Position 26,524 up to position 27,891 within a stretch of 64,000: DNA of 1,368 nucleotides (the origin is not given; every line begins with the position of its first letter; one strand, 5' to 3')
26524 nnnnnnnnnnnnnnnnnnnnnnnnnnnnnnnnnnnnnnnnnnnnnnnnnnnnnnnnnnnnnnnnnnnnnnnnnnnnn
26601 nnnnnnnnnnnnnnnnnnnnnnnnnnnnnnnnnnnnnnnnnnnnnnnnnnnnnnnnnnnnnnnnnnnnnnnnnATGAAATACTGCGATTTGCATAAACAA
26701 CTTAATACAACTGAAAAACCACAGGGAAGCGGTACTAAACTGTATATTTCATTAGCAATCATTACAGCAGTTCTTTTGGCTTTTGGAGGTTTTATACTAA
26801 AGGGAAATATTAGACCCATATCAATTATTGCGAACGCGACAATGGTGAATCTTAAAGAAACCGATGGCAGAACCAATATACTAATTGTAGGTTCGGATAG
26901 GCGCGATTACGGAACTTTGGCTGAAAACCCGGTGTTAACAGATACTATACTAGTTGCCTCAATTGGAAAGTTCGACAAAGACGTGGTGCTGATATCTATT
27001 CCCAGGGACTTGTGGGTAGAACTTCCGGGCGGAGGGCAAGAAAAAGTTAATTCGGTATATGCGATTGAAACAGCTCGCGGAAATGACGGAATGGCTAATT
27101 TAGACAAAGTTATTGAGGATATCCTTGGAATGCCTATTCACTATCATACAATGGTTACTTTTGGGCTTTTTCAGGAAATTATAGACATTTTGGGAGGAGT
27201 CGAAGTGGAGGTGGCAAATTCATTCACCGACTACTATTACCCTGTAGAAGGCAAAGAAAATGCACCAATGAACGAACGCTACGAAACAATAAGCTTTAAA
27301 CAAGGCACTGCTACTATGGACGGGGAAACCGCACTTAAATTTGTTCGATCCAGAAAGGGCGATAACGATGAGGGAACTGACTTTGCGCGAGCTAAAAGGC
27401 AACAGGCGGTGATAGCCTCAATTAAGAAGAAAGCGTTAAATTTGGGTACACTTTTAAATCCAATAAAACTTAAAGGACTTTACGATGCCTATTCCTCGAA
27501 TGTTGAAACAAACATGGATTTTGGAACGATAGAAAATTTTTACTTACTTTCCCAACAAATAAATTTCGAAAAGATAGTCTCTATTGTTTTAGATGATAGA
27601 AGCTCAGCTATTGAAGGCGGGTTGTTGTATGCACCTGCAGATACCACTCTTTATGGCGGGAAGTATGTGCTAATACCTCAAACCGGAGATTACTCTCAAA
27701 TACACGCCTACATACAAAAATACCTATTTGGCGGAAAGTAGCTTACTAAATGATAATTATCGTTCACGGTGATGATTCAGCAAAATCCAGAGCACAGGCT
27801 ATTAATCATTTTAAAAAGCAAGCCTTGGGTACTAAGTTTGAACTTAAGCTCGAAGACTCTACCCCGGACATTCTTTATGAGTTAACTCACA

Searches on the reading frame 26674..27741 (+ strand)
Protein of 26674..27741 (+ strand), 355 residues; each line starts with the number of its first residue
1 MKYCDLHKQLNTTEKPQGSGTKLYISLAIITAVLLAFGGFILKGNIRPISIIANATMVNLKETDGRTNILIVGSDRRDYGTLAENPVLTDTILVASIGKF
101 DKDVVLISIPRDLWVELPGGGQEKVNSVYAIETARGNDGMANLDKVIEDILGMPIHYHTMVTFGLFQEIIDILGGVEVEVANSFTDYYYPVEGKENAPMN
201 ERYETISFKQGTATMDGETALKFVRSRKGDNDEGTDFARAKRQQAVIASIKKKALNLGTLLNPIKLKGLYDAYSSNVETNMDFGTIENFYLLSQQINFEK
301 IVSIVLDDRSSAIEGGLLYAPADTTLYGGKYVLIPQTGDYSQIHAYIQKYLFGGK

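Call 3: search_protein_families(library=pfam, proteins=[window:26674-27741:+], max_evalue=1)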
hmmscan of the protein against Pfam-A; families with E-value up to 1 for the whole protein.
window:26674-27741:+ (355 aa): 1 family
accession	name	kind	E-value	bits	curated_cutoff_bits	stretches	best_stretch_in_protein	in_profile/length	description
PF03816.19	LytR_cpsA_psr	-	6.9e-35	120.9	24.6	1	89-254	2-148/150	LytR_cpsA_psr family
